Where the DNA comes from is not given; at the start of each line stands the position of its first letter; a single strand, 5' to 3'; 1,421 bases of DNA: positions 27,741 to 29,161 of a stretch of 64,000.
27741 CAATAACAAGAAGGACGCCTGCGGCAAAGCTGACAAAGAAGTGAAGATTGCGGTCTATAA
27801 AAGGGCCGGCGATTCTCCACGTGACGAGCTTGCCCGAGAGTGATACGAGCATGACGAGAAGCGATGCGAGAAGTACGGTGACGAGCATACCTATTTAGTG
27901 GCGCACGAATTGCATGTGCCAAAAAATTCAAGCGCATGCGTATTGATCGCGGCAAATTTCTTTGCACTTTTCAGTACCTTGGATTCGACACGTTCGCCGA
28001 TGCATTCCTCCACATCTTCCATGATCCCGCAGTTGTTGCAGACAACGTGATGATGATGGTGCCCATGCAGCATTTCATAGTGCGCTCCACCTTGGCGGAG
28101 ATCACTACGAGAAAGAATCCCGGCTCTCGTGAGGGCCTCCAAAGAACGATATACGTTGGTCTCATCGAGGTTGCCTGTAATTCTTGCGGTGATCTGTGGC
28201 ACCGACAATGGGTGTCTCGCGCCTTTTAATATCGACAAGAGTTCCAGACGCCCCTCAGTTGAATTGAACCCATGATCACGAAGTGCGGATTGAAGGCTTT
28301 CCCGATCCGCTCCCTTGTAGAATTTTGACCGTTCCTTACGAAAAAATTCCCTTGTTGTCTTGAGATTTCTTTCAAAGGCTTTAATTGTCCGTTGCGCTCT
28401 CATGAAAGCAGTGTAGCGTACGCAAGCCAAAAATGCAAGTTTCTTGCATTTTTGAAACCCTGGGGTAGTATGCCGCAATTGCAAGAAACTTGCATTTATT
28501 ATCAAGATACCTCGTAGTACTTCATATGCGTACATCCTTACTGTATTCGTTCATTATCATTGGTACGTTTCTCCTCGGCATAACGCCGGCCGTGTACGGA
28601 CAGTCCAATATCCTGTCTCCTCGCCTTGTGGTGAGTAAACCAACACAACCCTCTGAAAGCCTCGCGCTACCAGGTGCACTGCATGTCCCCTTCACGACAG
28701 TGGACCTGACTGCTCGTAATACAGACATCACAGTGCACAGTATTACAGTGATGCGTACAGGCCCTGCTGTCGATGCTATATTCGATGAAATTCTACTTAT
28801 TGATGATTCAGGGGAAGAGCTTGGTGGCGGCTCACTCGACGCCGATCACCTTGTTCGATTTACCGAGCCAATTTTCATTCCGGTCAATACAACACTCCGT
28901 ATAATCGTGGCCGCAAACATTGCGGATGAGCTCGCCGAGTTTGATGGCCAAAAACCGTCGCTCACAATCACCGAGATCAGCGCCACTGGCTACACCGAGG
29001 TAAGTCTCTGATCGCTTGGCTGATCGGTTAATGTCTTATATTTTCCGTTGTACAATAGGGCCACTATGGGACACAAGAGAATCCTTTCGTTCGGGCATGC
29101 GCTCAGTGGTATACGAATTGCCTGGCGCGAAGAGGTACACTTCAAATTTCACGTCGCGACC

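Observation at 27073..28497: Zur-like regulator/ZIP transporter operon with two palindromic operators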

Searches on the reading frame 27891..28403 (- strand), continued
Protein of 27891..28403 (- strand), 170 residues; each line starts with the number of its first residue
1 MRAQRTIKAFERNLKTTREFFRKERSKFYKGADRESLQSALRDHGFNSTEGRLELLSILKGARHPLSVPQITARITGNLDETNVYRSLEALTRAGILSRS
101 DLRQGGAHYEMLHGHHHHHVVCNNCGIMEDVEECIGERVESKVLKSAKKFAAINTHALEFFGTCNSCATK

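Call 61: list_cluster_members(proteins=[P0001, P0002, P0022, P0024])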
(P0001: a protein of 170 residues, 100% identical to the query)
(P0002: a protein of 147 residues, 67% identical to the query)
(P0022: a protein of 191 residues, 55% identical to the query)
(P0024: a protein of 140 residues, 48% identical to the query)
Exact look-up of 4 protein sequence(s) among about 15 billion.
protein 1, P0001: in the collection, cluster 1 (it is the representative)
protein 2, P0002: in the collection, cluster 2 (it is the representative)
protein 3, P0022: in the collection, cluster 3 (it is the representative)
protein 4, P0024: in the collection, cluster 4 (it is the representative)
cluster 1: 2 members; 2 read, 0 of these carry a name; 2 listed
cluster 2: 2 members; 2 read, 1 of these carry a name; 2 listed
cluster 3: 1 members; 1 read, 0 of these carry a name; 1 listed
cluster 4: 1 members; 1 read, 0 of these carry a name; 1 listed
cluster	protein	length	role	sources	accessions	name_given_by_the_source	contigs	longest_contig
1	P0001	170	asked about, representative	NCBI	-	-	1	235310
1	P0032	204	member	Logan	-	-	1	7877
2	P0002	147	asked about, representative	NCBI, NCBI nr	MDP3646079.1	MAG: transcriptional repressor [bacterium] | transcriptional repressor [bacterium]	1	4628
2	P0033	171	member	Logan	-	-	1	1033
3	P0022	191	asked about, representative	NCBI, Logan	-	-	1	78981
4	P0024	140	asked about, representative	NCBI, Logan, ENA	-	-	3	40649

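Call 73: search_protein_families(library=pfam, proteins=[L172:5547-6032:+, L168:5108-5557:+, L173:4601-4975:+, L170:6495-7037:+, L019:3246-3950:+, L069:4349-5110:+, L165:1972-2715:-, L175:2972-3916:-], max_evalue=0.001)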
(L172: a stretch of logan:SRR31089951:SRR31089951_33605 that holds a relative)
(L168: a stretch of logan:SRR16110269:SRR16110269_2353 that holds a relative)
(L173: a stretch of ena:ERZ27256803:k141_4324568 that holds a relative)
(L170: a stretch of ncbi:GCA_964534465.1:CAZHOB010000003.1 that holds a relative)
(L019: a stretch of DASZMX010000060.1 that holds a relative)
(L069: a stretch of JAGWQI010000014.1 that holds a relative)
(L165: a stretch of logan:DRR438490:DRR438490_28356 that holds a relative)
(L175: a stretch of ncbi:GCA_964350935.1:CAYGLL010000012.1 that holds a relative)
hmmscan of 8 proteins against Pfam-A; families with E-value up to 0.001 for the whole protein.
L172:5547-6032:+ (161 aa): 0 families

L168:5108-5557:+ (149 aa): 1 family
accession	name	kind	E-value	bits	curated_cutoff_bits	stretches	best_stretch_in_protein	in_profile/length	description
PF09864.15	MliC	-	8.9e-09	35.7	22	0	111-141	37-64/67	Membrane-bound lysozyme-inhibitor of c-type lysozyme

L173:4601-4975:+ (124 aa): 0 families

L170:6495-7037:+ (180 aa): 0 families

L019:3246-3950:+ (234 aa): 1 family
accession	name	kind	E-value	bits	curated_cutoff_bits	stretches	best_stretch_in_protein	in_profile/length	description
PF02535.28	Zip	-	6.4e-18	65.5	35.1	1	98-232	181-320/323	ZIP Zinc transporter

L069:4349-5110:+ (253 aa): 1 family
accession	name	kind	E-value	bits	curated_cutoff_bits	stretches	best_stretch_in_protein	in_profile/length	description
PF02535.28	Zip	-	4.7e-17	62.6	35.1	2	102-249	166-322/323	ZIP Zinc transporter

L165:1972-2715:- (247 aa): 3 families
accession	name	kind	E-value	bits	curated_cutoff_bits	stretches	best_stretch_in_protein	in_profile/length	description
PF01656.29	CbiA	-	4.7e-08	33.5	25.4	1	7-118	6-54/125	CobQ/CobB/MinD/ParA nucleotide binding domain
PF13614.12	AAA_31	-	1.1e-05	25.9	27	1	8-52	10-54/177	AAA domain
PF00154.27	RecA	-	0.00095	19.1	27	0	7-52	59-106/262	recA bacterial DNA recombination protein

L175:2972-3916:- (314 aa): 3 families
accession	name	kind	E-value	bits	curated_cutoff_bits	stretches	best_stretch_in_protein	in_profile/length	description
PF01656.29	CbiA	-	4e-09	36.9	25.4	1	7-213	6-54/125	CobQ/CobB/MinD/ParA nucleotide binding domain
PF13614.12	AAA_31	-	1.3e-05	25.6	27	1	8-63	10-66/177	AAA domain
PF10609.15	ParA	-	0.0002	21.3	27.1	0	6-39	10-43/246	NUBPL iron-transfer P-loop NTPase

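Call 103: search_protein_representatives(protein=window:27891-28403:-)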
Query: 170 residues. Proteins with E-value up to 0.001 (for the whole library): 6551; up to 1e-10: 1312; up to 1e-30: 10. The best 150 are listed.
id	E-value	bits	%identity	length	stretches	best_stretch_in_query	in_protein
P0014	6.4e-51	188.7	57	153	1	26-169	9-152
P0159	4.8e-49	182.6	51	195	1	1-168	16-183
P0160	4.1e-47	176.3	55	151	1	24-169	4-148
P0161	8.5e-37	142.8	64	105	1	66-170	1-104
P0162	4.7e-33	130.7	46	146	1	34-168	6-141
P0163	1.7e-32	128.8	47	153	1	33-168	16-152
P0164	4.4e-32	127.5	46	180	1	33-169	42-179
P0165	1.1e-31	126.2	44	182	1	37-169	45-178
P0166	6.9e-31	123.6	43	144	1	34-170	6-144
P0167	1.0e-30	123.1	45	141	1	39-168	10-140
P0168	2.3e-30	121.9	43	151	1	36-168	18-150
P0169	2.8e-30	121.6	50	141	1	38-170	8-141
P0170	1.1e-29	119.7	53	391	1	25-138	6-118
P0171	2.5e-29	118.6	46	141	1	33-170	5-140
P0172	3.3e-29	118.2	41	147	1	36-170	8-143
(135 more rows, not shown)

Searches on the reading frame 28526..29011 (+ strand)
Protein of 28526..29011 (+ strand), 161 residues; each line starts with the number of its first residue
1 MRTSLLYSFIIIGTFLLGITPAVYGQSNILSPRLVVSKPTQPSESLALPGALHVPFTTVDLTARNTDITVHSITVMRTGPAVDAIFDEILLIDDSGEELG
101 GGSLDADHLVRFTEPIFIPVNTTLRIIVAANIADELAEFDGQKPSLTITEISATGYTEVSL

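Call 6: search_protein_families(library=pfam, proteins=[window:28526-29011:+], max_evalue=0.01)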
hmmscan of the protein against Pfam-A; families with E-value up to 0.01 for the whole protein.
window:28526-29011:+ (161 aa): 0 families

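Call 7: search_protein_families(library=ncbifam, proteins=[window:28526-29011:+], max_evalue=0.01)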
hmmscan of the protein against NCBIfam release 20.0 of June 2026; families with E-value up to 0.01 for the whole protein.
window:28526-29011:+ (161 aa): 0 families

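Call 63: find_homologous_proteins(query=window:28526-29011:+, max_evalue=0.001)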
Query window:28526-29011:+ (161 aa): 5 proteins with E <= 0.001 among 98 candidates.
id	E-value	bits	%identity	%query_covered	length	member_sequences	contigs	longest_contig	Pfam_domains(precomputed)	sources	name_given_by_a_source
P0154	7.5e-96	336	100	100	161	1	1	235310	-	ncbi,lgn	-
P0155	9.7e-43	163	53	100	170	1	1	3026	-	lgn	-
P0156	1.1e-41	160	53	100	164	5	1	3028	-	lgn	-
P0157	2.2e-39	153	50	100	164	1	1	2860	-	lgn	-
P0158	2.2e-30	123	50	78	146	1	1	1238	-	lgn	-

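Call 93: predict_structure(alignment_id=A4)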
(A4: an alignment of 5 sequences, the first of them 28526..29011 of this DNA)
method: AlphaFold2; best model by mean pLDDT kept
length: 161 residues; sequences in the alignment: 5
mean_pLDDT: 73.5   pTM: 0.64
mean pLDDT of the five models: 73.5, 71.2, 68.7, 68.3, 68.0
residues with pLDDT >= 90: 6; 70-90: 90; 50-70: 54; < 50: 11
segments of 3 or more residues with pLDDT < 50: 23-28, 158-161
pLDDT, mean of each block of 10 residues (from residue 1): 58 58 50 76 54 78 87 85 76 87 88 90 88 61 76 66 46
secondary structure, 60 per line:
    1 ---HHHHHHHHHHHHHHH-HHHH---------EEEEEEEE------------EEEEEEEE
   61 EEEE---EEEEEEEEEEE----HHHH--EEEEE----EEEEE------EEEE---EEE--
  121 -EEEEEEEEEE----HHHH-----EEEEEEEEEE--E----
elements in order: H4-18 H20-23 E33-40 E53-64 E68-78 H83-86 E89-93 E98-102 E109-112 E116-118 E122-131 H136-139 E145-154

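Call 95: fold_search(model_id=the predicted structure, library=pdb)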
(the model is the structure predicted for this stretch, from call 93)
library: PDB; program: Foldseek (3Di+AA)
matches with E <= 10: 1667; with E <= 0.001: 1
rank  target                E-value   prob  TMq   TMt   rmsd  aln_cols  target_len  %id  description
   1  8a28_A                6.9e-04  1.00  0.33  0.17  12.4       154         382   14  Structure of the astacin zymogen of LAST-MAM from Limulus polyphemus (released 2022-10-19)
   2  2yc4_A                1.3e-03  1.00  0.36  0.42   9.3       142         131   14  Intraflagellar Transport Complex 25-27 from Chlamydomonas (released 2011-03-23)
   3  2yc2_A                3.3e-03  1.00  0.38  0.44   8.8       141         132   14  Intraflagellar Transport Complex 25-27 from Chlamydomonas (released 2011-03-23)
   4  6myv_C                3.4e-03  1.00  0.41  0.15  10.4       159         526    9  Sialidase26 co-crystallized with DANA-Gc (released 2019-10-02)
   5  6mrv_A                3.8e-03  1.00  0.42  0.15  10.5       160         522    9  Sialidase26 co-crystallized with DANA (released 2019-10-02)
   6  7pnb_A                3.8e-03  0.99  0.39  0.36  10.9       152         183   10  Sulfolobus acidocaldarius 0406 filament. (released 2022-09-14)
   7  2j22                  3.8e-03  0.93  0.30  0.33  10.0       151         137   13  Structure of a Streptococcus pneumoniae fucose binding module, SpX-3 (released 2006-09-06)
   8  2yc4_B                4.3e-03  0.98  0.35  0.40   9.5       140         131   15  Intraflagellar Transport Complex 25-27 from Chlamydomonas (released 2011-03-23)
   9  7xyc_A                4.8e-03  0.89  0.30  0.11  13.3       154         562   18  CryoEM structure of Klebsiella phage Kp7 type II tail fiber gp52 in vitro (released 2023-06-07)
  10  3f2z                  5.1e-03  0.93  0.31  0.33  10.6       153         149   10  Crystal structure of the C-terminal domain of a chitobiase (BF3579) from Bacteroides fragilis, Northeast Structural Geno (released 2008-11-18)
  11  3afg_B                5.4e-03  0.82  0.24  0.10   8.5       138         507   12  Crystal structure of ProN-Tk-SP from Thermococcus kodakaraensis (released 2010-08-04)
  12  4fj6_D                6.0e-03  1.00  0.55  0.19   3.7       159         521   10  Crystal structure of a glycoside hydrolase family 33, candidate sialidase (BDI_2946) from Parabacteroides distasonis A (released 2012-07-25)
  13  1tvg                  6.0e-03  0.99  0.38  0.43   8.6       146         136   10  X-ray structure of human PP25 gene product, HSPC034. Northeast Structural Genomics Target HR1958. (released 2004-11-09)
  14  4lks_A                7.5e-03  0.84  0.28  0.29  11.7       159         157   11  Structure of CBM32-3 from a family 31 glycoside hydrolase from Clostridium perfringens in complex with galactose (released 2014-12-24)
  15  4dzg                  7.9e-03  0.84  0.26  0.33   7.3       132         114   10  Crystal structure of Aeromonas hydrophila PliG, a periplasmic lysozyme inhibitor of g-type lysozyme (released 2012-06-13)
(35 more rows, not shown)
